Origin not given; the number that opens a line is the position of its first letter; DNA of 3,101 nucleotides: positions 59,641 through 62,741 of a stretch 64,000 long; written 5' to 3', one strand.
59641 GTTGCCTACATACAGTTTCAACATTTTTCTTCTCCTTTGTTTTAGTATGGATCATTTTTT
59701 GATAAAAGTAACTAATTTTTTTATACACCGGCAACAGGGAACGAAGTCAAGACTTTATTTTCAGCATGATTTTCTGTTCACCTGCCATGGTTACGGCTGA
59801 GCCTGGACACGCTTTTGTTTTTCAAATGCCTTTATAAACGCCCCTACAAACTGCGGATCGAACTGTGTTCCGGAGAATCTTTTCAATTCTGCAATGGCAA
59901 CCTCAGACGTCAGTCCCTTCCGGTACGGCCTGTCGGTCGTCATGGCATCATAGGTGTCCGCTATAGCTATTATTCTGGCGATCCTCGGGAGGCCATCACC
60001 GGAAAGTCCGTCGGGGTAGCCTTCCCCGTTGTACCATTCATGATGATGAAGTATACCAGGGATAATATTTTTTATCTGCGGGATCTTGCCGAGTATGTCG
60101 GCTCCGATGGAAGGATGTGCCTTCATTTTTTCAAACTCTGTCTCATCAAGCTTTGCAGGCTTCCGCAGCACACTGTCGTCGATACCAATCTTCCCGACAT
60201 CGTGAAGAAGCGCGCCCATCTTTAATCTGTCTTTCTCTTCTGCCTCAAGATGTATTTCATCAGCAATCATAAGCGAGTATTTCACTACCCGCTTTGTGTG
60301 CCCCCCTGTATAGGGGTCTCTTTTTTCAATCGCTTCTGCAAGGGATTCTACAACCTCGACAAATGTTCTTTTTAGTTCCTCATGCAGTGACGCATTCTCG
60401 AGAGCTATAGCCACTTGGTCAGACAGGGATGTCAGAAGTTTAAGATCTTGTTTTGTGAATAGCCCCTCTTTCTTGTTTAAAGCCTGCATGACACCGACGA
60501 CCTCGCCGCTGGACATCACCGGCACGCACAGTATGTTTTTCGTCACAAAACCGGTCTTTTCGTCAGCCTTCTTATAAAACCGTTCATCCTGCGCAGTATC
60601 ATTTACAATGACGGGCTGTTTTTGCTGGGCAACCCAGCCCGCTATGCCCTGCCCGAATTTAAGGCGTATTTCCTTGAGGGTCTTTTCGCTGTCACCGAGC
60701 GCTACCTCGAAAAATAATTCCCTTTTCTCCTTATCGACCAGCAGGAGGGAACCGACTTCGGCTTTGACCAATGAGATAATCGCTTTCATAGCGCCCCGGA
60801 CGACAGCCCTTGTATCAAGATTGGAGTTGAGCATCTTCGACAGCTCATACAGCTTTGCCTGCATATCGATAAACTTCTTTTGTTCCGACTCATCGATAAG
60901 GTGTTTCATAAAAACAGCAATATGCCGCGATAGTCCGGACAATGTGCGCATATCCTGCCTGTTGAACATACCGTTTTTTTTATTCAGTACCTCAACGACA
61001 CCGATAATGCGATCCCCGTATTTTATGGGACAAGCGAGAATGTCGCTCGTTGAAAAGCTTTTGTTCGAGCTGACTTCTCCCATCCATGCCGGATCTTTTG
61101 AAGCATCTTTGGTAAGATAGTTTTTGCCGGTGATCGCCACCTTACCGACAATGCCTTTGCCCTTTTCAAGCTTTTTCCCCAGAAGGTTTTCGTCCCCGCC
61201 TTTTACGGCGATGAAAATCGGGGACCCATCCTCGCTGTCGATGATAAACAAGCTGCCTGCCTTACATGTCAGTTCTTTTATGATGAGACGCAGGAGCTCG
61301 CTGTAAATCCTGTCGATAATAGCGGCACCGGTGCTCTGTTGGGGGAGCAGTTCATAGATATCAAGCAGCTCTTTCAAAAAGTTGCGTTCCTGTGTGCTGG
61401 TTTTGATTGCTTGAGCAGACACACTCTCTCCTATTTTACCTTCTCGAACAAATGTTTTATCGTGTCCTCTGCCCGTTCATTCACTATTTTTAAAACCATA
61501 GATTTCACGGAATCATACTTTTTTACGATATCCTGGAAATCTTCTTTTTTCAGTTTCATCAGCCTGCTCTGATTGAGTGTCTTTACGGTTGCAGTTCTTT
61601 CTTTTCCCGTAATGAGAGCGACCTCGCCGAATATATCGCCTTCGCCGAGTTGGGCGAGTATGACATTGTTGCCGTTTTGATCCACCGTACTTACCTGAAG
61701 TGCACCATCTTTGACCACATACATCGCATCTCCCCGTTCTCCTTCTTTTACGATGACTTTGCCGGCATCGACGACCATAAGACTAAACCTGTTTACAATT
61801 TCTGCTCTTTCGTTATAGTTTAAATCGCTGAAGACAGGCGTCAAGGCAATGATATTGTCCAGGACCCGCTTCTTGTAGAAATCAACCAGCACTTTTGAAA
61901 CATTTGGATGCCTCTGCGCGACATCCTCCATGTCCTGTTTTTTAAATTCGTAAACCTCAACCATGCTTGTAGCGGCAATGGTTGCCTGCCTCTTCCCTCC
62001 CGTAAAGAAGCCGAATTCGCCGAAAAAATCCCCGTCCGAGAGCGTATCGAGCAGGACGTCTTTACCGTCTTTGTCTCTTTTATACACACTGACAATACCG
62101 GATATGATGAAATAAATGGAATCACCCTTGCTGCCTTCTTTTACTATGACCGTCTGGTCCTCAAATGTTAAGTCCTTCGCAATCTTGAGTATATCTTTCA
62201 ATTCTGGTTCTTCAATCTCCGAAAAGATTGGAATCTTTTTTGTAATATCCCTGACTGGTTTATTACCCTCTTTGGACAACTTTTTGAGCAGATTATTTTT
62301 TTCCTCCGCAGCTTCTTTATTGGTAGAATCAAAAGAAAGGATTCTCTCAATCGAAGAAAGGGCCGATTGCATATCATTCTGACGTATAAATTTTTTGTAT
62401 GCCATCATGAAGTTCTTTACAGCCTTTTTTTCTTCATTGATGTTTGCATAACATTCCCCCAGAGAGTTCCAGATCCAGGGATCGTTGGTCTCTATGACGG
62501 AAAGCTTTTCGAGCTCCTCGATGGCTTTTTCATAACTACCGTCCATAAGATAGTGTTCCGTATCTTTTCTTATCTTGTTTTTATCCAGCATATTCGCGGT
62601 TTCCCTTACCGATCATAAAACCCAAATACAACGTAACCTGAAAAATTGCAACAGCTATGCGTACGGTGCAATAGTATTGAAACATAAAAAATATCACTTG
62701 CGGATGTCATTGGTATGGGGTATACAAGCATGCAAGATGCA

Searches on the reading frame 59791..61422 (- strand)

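Call 45: search_protein_families(library=pfam, proteins=[window:59791-61422:-], max_evalue=0.0001)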
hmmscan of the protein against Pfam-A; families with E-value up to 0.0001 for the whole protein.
window:59791-61422:- (543 aa): 5 families
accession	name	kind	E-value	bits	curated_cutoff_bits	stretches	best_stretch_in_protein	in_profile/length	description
PF13185.12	GAF_2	-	4.4e-39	134.2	28.6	2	202-342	2-136/136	GAF domain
PF13487.12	HD_5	-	1e-36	126.7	27.2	1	361-524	3-169/170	HD domain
PF01590.32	GAF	-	5.2e-31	108.4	22.4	2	205-341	3-133/133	GAF domain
PF01966.28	HD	-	2.6e-21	76.5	22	1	373-494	2-116/116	HD domain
PF13492.12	GAF_3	-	3.2e-20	73.3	27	1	208-343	6-129/129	GAF domain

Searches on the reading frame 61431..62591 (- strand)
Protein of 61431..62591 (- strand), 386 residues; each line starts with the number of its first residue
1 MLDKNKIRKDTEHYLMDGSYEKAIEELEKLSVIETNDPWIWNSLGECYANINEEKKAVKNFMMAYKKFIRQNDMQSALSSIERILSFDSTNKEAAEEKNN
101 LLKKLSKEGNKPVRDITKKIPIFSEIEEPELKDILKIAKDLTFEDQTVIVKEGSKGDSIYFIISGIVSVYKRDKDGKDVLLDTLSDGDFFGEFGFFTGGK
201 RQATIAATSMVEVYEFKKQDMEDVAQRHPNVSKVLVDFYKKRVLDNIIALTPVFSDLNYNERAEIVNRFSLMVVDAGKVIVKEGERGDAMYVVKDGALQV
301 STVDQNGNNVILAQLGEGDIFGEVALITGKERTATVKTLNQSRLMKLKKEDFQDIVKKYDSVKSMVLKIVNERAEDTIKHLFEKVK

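Call 45: search_protein_families(library=pfam, proteins=[window:61431-62591:-], max_evalue=0.0001)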
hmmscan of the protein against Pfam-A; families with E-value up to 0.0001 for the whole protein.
window:61431-62591:- (386 aa): 1 family
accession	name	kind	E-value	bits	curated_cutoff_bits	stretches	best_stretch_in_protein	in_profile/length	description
PF00027.35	cNMP_binding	-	2e-49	165.9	27.5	2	274-359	4-89/89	Cyclic nucleotide-binding domain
